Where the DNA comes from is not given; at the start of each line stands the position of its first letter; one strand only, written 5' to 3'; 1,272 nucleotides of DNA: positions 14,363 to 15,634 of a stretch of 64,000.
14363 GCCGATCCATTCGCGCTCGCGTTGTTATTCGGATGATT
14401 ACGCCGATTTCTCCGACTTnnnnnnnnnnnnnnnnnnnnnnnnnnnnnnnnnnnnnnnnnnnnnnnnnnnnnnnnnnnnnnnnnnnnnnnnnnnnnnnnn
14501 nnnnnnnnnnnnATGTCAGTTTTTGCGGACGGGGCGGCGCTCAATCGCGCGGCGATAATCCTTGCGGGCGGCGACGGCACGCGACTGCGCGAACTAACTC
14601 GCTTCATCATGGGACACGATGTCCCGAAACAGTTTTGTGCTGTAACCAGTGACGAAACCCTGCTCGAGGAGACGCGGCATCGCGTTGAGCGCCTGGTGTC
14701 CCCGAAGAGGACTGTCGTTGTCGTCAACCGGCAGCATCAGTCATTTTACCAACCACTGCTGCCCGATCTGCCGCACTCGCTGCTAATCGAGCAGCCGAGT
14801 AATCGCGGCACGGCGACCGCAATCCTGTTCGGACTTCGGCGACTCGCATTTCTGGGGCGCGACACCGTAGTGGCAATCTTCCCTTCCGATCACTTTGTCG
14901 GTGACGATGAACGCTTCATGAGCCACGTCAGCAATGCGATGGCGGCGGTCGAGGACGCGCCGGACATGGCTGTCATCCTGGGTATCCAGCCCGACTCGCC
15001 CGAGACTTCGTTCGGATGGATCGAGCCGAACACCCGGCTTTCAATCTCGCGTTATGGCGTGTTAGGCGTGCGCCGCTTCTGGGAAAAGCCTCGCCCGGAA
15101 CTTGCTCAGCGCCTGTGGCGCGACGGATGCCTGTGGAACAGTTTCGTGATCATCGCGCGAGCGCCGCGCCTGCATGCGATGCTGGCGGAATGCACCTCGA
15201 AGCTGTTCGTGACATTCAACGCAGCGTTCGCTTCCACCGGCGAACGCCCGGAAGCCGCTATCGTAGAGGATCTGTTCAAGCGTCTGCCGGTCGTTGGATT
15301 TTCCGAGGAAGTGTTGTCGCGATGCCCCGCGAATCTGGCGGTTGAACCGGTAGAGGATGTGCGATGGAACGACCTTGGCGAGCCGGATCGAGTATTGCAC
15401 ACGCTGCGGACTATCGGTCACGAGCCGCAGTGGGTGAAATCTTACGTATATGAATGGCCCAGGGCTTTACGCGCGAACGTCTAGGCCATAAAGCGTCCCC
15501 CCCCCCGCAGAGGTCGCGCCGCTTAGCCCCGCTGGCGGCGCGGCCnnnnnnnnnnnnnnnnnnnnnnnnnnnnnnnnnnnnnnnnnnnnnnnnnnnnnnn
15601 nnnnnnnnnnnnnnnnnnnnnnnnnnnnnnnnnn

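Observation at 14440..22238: Trehalose genes carry the same -24/-12 promoter type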

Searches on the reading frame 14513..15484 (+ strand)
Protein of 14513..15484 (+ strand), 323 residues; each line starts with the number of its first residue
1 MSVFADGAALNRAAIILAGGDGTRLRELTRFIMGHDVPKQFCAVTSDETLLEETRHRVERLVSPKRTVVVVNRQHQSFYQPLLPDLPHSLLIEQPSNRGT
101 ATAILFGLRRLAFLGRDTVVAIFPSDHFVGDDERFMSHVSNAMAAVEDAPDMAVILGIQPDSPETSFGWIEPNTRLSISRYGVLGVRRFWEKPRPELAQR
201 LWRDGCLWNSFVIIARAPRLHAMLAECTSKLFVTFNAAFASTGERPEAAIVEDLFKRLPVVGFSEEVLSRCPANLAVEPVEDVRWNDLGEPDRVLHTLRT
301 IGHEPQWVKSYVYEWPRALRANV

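Call 10: search_protein_families(library=pfam, proteins=[window:14513-15484:+], max_evalue=0.01)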
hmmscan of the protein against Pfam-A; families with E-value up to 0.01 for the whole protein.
window:14513-15484:+ (323 aa): 3 families
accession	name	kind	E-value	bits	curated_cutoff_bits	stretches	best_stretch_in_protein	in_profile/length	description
PF00483.29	NTP_transferase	-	9e-24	84.8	21.2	1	14-295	2-236/245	Nucleotidyl transferase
PF12804.13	NTP_transf_3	-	2.1e-07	31.7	27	1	14-127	1-96/160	MobA-like NTP transferase domain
PF01128.25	IspD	-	0.0098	16.1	27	0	14-99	3-78/221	2-C-methyl-D-erythritol 4-phosphate cytidylyltransferase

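Call 11: search_protein_families(library=ncbifam, proteins=[window:14513-15484:+], max_evalue=0.001)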
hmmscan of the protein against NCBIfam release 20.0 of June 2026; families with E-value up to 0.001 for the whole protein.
window:14513-15484:+ (323 aa): 9 families
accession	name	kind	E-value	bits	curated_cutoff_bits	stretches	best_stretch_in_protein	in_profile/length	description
TIGR01479.1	GMP_PMI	equivalog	4.2e-35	121.5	372.95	1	14-292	3-274/467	mannose-1-phosphate guanylyltransferase/mannose-6-phosphate isomerase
NF012004.0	PRK15460.1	equivalog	7.1e-19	67.8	859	1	14-289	8-281/478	mannose-1-phosphate guanyltransferase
NF010933.0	PRK14353.1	equivalog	8.5e-07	27.9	505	1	11-165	5-142/453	bifunctional UDP-N-acetylglucosamine diphosphorylase/glucosamine-1-phosphate N-acetyltransferase GlmU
TIGR03992.1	Arch_glmU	subfamily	1.3e-06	27.6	292.1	1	13-129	2-109/393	bifunctional sugar-1-phosphate nucleotidylyltransferase/acetyltransferase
NF041173.1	Sug_nt_acttase_Thmprot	equivalog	2e-06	27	600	1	14-142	3-123/405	bifunctional sugar-1-phosphate nucleotidylyltransferase/acetyltransferase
NF010932.0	PRK14352.1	equivalog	2.1e-06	26.7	611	1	11-134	6-118/488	bifunctional UDP-N-acetylglucosamine diphosphorylase/glucosamine-1-phosphate N-acetyltransferase GlmU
TIGR00453.1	ispD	equivalog_domain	0.00011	21.8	181.3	1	14-87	2-66/219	2-C-methyl-D-erythritol 4-phosphate cytidylyltransferase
NF001186.0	PRK00155.2-3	equivalog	0.00012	21.6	253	1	11-84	4-68/224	2-C-methyl-D-erythritol 4-phosphate cytidylyltransferase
NF006899.0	PRK09382.1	equivalog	0.00033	19.9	417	1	12-98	7-84/387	bifunctional 2-C-methyl-D-erythritol 4-phosphate cytidylyltransferase/2-C-methyl-D-erythritol 2,4-cyclodiphosphate synthase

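Call 23: find_homologous_proteins(query=window:14513-15484:+, max_evalue=1e-20)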
Query window:14513-15484:+ (323 aa): 3497 proteins with E <= 1e-20 among 8000 candidates; the best 120 are listed.
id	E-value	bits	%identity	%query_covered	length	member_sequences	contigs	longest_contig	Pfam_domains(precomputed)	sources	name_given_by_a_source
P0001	7.5e-217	737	100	100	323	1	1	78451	PF00483.30,PF12804.14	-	-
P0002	3.2e-125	436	61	97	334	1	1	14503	PF00483.30,PF12804.14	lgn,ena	-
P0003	1.7e-119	417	61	99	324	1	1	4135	PF00483.30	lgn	-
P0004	3.2e-116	406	60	94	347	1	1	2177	PF00483.30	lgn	-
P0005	1.5e-115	404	57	97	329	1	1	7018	PF00483.30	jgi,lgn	jgi:mannose-1-phosphate guanylyltransferase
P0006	2.3e-107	377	58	93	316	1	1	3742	PF00483.30,PF12804.14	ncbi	-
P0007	1.1e-106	375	55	95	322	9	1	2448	PF00483.30,PF12804.14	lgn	-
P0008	1.1e-105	371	54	97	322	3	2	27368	PF00483.30,PF12804.14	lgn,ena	-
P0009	2.9e-105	370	54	95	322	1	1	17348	PF00483.30,PF12804.14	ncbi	ncbi:MAG: sugar phosphate nucleotidyltransferase [Candidatus Binataceae bacterium]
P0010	4.3e-105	370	56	95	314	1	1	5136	PF00483.30,PF12804.14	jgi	jgi:mannose-1-phosphate guanylyltransferase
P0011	4.9e-105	369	58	94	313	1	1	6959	PF00483.30,PF12804.14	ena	-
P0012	6.0e-105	369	57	94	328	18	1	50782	PF00483.30,PF12804.14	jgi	jgi:mannose-1-phosphate guanylyltransferase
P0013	6.8e-105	369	58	94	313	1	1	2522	PF00483.30,PF12804.14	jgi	-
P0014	1.7e-104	368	53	94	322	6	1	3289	PF00483.30,PF12804.14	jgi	jgi:mannose-1-phosphate guanylyltransferase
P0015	1.9e-104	367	56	93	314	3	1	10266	PF00483.30,PF12804.14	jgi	jgi:mannose-1-phosphate guanylyltransferase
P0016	2.0e-104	367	57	94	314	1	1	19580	PF00483.30,PF12804.14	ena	-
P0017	2.5e-104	367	53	96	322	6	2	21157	PF00483.30,PF12804.14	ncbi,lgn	ncbi:MAG: sugar phosphate nucleotidyltransferase [Candidatus Binataceae bacterium]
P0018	3.9e-104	366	57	93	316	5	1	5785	PF00483.30,PF12804.14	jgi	-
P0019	4.3e-104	366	57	94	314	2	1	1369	PF00483.30,PF12804.14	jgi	jgi:mannose-1-phosphate guanylyltransferase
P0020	7.8e-104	365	51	95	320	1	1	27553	PF00483.30,PF12804.14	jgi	jgi:mannose-1-phosphate guanylyltransferase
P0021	7.9e-104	365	57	94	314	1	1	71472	PF00483.30,PF12804.14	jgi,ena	jgi:mannose-1-phosphate guanylyltransferase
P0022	1.4e-103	365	53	93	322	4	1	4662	PF00483.30,PF12804.14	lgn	-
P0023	1.7e-103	364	55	95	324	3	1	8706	PF00483.30,PF12804.14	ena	-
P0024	2.9e-103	364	53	95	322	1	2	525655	PF00483.30,PF12804.14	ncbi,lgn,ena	-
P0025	4.8e-103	363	56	94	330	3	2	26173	PF00483.30,PF12804.14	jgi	-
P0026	6.2e-103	362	52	93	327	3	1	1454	PF00483.30,PF12804.14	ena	-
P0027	9.6e-102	359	55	93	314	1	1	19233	PF00483.30,PF12804.14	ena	-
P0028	4.3e-101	356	52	95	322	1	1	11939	PF00483.30,PF12804.14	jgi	jgi:mannose-1-phosphate guanylyltransferase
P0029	9.4e-101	355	52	93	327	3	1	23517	PF00483.30,PF12804.14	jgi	jgi:mannose-1-phosphate guanylyltransferase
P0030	2.2e-100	354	54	93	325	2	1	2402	PF00483.30,PF12804.14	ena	-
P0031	1.1e-99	352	51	95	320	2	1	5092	PF00483.30,PF12804.14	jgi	jgi:mannose-1-phosphate guanylyltransferase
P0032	5.0e-98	346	53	94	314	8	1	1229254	PF00483.30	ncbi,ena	-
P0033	6.4e-97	343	55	93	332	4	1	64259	PF00483.30,PF12804.14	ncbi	-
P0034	1.1e-95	339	53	93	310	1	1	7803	PF00483.30,PF12804.14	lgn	-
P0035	1.7e-93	331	51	97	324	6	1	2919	PF00483.30,PF12804.14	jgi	jgi:mannose-1-phosphate guanylyltransferase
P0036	1.8e-93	331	51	93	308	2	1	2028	PF00483.30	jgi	jgi:mannose-1-phosphate guanylyltransferase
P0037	2.3e-93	331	51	97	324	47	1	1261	PF00483.30,PF12804.14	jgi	jgi:mannose-1-phosphate guanylyltransferase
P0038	5.1e-93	330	49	98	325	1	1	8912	PF00483.30,PF12804.14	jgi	jgi:mannose-1-phosphate guanylyltransferase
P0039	3.1e-92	327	51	95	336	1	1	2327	PF00483.30,PF12804.14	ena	-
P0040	5.3e-92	326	50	97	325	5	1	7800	PF00483.30,PF12804.14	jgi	jgi:mannose-1-phosphate guanylyltransferase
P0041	7.0e-91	323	51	92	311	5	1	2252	PF00483.30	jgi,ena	-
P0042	2.6e-90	321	50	97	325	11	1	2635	PF00483.30,PF12804.14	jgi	-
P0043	4.9e-90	320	50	95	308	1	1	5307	PF00483.30,PF12804.14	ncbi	-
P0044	8.2e-90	319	51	93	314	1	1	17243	PF00483.30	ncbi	-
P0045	1.3e-89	319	51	93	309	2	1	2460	PF00483.30,PF12804.14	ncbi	-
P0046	2.7e-89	318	51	93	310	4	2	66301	PF00483.30,PF12804.14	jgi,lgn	jgi:mannose-1-phosphate guanylyltransferase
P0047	2.8e-89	318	51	93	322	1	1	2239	PF00483.30,PF12804.14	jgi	jgi:mannose-1-phosphate guanylyltransferase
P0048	2.9e-89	317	53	92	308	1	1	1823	PF00483.30,PF12804.14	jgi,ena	-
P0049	3.7e-89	317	50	94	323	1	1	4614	PF00483.30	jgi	-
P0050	5.2e-89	317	51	93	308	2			PF00483.30,PF12804.14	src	-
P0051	8.9e-89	316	50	97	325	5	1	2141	PF00483.30,PF12804.14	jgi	jgi:mannose-1-phosphate guanylyltransferase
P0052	9.1e-89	316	51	93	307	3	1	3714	PF00483.30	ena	-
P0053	1.8e-88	315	50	92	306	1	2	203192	PF00483.30,PF12804.14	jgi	jgi:mannose-1-phosphate guanylyltransferase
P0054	2.3e-88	315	49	95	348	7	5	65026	PF00483.30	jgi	jgi:mannose-1-phosphate guanylyltransferase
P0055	2.5e-88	314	52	93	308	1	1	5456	PF00483.30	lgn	-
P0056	3.3e-88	314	50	93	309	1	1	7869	PF00483.30,PF12804.14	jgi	jgi:mannose-1-phosphate guanylyltransferase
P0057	4.9e-88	313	51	92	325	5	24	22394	PF00483.30,PF12804.14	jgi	jgi:mannose-1-phosphate guanylyltransferase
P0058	7.6e-88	313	51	93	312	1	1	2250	PF00483.30,PF12804.14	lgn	-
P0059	8.6e-88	313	50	93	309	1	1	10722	PF00483.30,PF12804.14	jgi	jgi:mannose-1-phosphate guanylyltransferase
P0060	1.3e-87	312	49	93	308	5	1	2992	PF00483.30,PF12804.14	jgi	jgi:mannose-1-phosphate guanylyltransferase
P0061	4.2e-87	310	49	94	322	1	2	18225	PF00483.30,PF12804.14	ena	-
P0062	4.6e-87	310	50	95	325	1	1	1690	PF00483.30,PF12804.14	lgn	-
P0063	5.4e-87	310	50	93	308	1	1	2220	PF00483.30,PF12804.14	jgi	jgi:mannose-1-phosphate guanylyltransferase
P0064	5.6e-87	310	50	93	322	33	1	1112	PF00483.30,PF12804.14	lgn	-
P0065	7.4e-87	310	49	93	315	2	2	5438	PF00483.30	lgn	-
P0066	8.4e-87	309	51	92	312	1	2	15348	PF00483.30,PF12804.14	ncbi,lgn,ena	-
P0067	9.0e-87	309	49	93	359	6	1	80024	PF00483.30,PF12804.14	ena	-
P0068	1.0e-86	309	50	93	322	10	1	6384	PF00483.30,PF12804.14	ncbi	-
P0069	1.0e-86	309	48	95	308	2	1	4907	PF00483.30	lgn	-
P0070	1.1e-86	309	51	92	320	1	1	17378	PF00483.30,PF12804.14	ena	-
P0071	1.1e-86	309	50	93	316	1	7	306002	PF00483.30,PF12804.14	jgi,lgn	jgi:mannose-1-phosphate guanylyltransferase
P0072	1.2e-86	309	51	91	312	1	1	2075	PF00483.30,PF12804.14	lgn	-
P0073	1.2e-86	309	47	93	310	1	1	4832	PF00483.30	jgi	-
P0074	1.2e-86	309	52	88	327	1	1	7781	PF00483.30,PF12804.14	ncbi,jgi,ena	-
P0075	1.5e-86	309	50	93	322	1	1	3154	PF00483.30,PF12804.14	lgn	-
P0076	1.9e-86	308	51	93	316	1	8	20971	PF00483.30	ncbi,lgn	-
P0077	1.9e-86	308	49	93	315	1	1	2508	PF00483.30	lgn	-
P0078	2.0e-86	308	49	93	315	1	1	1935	PF00483.30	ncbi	-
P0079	2.1e-86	308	49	93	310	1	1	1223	PF00483.30,PF12804.14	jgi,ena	-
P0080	2.5e-86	308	50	93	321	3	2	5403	PF00483.30,PF12804.14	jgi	jgi:mannose-1-phosphate guanylyltransferase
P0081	3.0e-86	308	49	94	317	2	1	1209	PF00483.30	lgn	-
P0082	3.6e-86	307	49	93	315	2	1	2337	PF00483.30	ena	-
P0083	4.2e-86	307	51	93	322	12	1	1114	PF00483.30,PF12804.14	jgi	jgi:mannose-1-phosphate guanylyltransferase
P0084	4.6e-86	307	50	93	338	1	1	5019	PF00483.30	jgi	-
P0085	4.8e-86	307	49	93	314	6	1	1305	PF00483.30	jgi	jgi:mannose-1-phosphate guanylyltransferase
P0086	5.5e-86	307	51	92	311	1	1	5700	PF00483.30,PF12804.14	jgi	jgi:mannose-1-phosphate guanylyltransferase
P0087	6.9e-86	306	49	96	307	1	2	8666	PF00483.30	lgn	-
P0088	7.0e-86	306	50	93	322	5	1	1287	PF00483.30,PF12804.14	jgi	jgi:mannose-1-phosphate guanylyltransferase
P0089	8.8e-86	306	51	93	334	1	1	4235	PF00483.30,PF12804.14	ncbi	-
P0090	9.8e-86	306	49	92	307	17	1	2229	PF00483.30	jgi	jgi:mannose-1-phosphate guanylyltransferase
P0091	1.1e-85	306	51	92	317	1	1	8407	PF00483.30,PF12804.14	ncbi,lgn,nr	ncbi:MAG: NTP transferase domain-containing protein [Candidatus Rokubacteria bacterium]|nr:NTP trans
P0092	1.1e-85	306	51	93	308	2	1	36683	PF00483.30,PF12804.14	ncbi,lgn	-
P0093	1.1e-85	306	49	94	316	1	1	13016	PF00483.30,PF12804.14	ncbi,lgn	-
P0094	1.3e-85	306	50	93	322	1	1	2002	PF00483.30,PF12804.14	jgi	jgi:mannose-1-phosphate guanylyltransferase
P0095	1.4e-85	305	52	90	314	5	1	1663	PF00483.30,PF12804.14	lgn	-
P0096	1.7e-85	305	50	93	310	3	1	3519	PF00483.30,PF12804.14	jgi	-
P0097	1.9e-85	305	51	95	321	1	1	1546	PF00483.30,PF12804.14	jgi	jgi:mannose-1-phosphate guanylyltransferase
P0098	2.4e-85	305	50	94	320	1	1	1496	PF00483.30,PF12804.14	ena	-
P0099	2.7e-85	304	49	93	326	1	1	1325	PF00483.30,PF12804.14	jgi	-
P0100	2.7e-85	304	51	92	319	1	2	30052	PF00483.30,PF12804.14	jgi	jgi:mannose-1-phosphate guanylyltransferase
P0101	2.7e-85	304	49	94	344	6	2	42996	PF00483.30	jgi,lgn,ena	-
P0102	3.0e-85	304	49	94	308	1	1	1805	PF00483.30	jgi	jgi:mannose-1-phosphate guanylyltransferase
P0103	4.5e-85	304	50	93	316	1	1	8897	PF00483.30,PF12804.14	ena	-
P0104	4.8e-85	304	50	93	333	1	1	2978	PF00483.30,PF12804.14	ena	-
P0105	4.8e-85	304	48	93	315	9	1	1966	PF00483.30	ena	-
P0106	4.9e-85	304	51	89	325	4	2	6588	PF00483.30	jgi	jgi:mannose-1-phosphate guanylyltransferase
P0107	5.0e-85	304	51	89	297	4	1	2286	PF00483.30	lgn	-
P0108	5.4e-85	303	51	91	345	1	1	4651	PF00483.30,PF12804.14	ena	-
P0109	6.0e-85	303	49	93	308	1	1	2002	PF00483.30,PF12804.14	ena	-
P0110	6.4e-85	303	50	93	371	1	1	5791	PF00483.30,PF12804.14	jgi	jgi:mannose-1-phosphate guanylyltransferase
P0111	6.6e-85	303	47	93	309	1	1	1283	PF00483.30,PF12804.14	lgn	-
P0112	6.6e-85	303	51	93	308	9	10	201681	PF00483.30,PF12804.14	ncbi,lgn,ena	ncbi:MAG: sugar phosphate nucleotidyltransferase [Candidatus Binataceae bacterium]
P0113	6.6e-85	303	48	93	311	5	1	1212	PF00483.30,PF12804.14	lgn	-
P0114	6.8e-85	303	49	89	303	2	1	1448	PF00483.30,PF12804.14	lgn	-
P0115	6.8e-85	303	51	91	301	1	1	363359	PF00483.30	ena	-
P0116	7.4e-85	303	48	95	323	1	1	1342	PF00483.30,PF12804.14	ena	-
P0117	7.5e-85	303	48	92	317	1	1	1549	PF00483.30,PF12804.14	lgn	-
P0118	7.7e-85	303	48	94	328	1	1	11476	PF00483.30,PF12804.14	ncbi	ncbi:MAG: sugar phosphate nucleotidyltransferase [Candidatus Binatia bacterium]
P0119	8.3e-85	303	48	93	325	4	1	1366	PF00483.30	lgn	-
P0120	8.6e-85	303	48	93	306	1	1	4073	PF00483.30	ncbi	-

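Call 24: find_encoding_contigs(protein=P0002, flank=10000, max_places=2)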
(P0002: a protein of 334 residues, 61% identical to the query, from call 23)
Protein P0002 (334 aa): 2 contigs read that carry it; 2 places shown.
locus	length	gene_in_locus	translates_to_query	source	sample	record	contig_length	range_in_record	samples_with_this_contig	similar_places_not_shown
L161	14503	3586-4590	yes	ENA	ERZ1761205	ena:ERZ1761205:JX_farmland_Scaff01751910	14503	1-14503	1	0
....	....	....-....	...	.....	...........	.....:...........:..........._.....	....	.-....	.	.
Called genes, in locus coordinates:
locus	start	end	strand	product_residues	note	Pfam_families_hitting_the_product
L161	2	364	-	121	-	?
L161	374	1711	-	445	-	PF00512:HisKA (weak), PF02518:HATPase_c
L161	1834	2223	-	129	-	PF00072:Response_reg, PF06490:FleQ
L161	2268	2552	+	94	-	-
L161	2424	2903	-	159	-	PF02464:CinA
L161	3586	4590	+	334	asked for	PF00483:NTP_transferase, PF12804:NTP_transf_3 (weak)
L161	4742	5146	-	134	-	PF04972:BON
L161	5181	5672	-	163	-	-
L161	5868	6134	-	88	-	-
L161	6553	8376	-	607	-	PF00989:PAS (weak), PF12860:PAS_7 (faint), PF00512:HisKA, PF13581:HATPase_c_2 (weak), PF02518:HATPase_c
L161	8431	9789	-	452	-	PF00072:Response_reg, PF01078:Mg_chelatase (faint), PF00158:Sigma54_activat, PF14532:Sigma54_activ_2, PF07728:AAA_5, PF25601:AAA_lid_14, PF02954:HTH_8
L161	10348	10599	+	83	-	-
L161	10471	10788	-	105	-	-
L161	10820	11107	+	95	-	-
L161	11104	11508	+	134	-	PF07332:Phage_holin_3_6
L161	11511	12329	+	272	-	PF01135:PCMT (weak), PF01209:Ubie_methyltran, PF05175:MTS (faint), PF13489:Methyltransf_23, PF13847:Methyltransf_31, PF08241:Methyltransf_11, PF08242:Methyltransf_12, PF13649:Methyltransf_25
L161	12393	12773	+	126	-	PF00072:Response_reg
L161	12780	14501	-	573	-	?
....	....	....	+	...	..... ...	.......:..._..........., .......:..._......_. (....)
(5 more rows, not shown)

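Call 25: find_encoding_contigs(protein=P0009, flank=10000, max_places=2)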
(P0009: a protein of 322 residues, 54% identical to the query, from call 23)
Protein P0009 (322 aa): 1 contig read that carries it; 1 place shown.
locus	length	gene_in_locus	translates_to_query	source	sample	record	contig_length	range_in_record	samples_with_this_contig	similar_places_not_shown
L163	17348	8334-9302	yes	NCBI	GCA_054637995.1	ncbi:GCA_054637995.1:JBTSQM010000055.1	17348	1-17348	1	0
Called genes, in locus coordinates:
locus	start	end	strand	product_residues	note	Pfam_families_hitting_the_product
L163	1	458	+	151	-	PF00326:Peptidase_S9, PF01738:DLH (weak)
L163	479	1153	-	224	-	PF00440:TetR_N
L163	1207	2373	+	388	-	PF08028:Acyl-CoA_dh_2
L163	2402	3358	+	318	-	PF04909:Amidohydro_2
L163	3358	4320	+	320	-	PF12146:Hydrolase_4, PF00561:Abhydrolase_1, PF12697:Abhydrolase_6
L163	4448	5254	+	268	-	-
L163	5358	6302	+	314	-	PF00106:adh_short, PF08659:KR (weak), PF13561:adh_short_C2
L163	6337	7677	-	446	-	PF01566:Nramp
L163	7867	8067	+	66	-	PF20106:DUF6496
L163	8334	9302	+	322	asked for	PF00483:NTP_transferase, PF12804:NTP_transf_3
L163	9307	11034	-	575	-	PF00128:Alpha-amylase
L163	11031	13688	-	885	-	PF00128:Alpha-amylase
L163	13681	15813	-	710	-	PF02922:CBM_48, PF00128:Alpha-amylase, PF21331:Isoamylase_C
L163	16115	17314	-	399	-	PF00871:Acetate_kinase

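Call 26: find_encoding_contigs(protein=P0012, flank=10000, max_places=2)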
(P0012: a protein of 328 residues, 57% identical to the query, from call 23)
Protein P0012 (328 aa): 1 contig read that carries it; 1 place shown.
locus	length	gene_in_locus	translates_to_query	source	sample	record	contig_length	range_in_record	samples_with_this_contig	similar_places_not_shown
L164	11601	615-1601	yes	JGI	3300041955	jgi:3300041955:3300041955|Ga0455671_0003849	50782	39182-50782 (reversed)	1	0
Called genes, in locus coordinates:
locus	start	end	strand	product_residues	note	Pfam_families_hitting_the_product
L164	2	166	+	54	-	?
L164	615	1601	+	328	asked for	PF00483:NTP_transferase, PF12804:NTP_transf_3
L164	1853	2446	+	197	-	-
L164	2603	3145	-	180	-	PF13302:Acetyltransf_3, PF13420:Acetyltransf_4, PF00583:Acetyltransf_1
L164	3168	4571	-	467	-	PF00884:Sulfatase, PF01663:Phosphodiest (weak), PF16347:SGSH_C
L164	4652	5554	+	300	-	PF01841:Transglut_core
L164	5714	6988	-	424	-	PF00067:p450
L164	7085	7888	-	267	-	PF00378:ECH_1, PF16113:ECH_2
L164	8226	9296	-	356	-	PF00005:ABC_tran, PF13304:AAA_21 (weak), PF17850:CysA_C_terminal, PF08402:TOBE_2 (weak), PF12857:TOBE_3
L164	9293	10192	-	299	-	PF00528:BPD_transp_1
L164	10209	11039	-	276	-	PF00528:BPD_transp_1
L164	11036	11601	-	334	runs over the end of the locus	PF01547:SBP_bac_1, PF13531:SBP_bac_11, PF13416:SBP_bac_8, PF13343:SBP_bac_6 (weak)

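Call 29: find_encoding_contigs(protein=P0017, flank=10000, max_places=2)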
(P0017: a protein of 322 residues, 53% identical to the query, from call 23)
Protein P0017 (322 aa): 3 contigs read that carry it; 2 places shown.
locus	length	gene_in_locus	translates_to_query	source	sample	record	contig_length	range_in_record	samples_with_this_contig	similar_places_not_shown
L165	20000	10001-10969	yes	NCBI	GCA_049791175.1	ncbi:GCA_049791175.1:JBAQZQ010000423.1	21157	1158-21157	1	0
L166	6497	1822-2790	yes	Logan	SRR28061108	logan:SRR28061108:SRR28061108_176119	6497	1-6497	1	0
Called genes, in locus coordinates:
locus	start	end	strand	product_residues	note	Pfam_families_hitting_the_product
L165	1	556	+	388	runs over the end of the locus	PF08028:Acyl-CoA_dh_2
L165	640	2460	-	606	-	PF09286:Pro-kuma_activ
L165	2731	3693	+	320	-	PF12146:Hydrolase_4, PF00561:Abhydrolase_1, PF12697:Abhydrolase_6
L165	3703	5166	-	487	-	PF04909:Amidohydro_2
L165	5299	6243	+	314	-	PF00106:adh_short, PF08659:KR (weak), PF13561:adh_short_C2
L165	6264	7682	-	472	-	PF00890:FAD_binding_2 (weak), PF01266:DAO (weak), PF01593:Amino_oxidase, PF03486:HI0933_like (faint), PF07992:Pyr_redox_2 (faint), PF12831:FAD_oxidored, PF13450:NAD_binding_8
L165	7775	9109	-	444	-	PF01566:Nramp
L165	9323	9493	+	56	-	PF07043:DUF1328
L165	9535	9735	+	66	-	PF20106:DUF6496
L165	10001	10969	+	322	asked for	PF00483:NTP_transferase, PF12804:NTP_transf_3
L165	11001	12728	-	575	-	PF00128:Alpha-amylase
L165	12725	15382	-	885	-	PF00128:Alpha-amylase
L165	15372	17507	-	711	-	PF02922:CBM_48, PF00128:Alpha-amylase, PF21331:Isoamylase_C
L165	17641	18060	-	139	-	PF04972:BON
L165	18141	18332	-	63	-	PF05532:CsbD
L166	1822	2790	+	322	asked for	PF00483:NTP_transferase, PF12804:NTP_transf_3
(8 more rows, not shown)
